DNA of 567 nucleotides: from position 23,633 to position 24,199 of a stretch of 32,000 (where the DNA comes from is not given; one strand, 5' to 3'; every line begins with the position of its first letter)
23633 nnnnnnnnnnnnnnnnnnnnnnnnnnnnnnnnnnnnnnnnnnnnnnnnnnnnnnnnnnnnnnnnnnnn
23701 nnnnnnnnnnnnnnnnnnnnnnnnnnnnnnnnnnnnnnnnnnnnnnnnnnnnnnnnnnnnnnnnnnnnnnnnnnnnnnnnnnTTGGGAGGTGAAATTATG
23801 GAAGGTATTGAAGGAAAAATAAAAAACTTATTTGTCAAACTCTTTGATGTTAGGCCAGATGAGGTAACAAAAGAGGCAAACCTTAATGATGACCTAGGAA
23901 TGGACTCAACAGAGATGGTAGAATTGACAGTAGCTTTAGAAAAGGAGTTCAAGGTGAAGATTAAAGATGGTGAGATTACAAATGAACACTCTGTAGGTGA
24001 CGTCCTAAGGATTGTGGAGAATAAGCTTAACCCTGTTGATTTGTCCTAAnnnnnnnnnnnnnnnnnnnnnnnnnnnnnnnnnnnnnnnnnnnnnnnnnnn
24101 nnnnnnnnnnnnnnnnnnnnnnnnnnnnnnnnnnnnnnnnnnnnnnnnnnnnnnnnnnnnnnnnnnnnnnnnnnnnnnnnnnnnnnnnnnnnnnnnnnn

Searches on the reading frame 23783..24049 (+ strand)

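Call 6: search_protein_families(library=pfam, proteins=[window:23783-24049:+])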
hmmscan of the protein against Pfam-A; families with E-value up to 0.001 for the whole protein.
window:23783-24049:+ (88 aa): 2 families
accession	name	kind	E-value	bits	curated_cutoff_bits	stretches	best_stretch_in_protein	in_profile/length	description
PF00550.31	PP-binding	-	8.1e-11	42.5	20.8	1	12-76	2-65/67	Phosphopantetheine attachment site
PF23297.2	ACP_SdgA_C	-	4.8e-05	23.8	27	1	8-83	10-84/95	Highly reducing polyketide synthase sdgA, C-terminal ACP domain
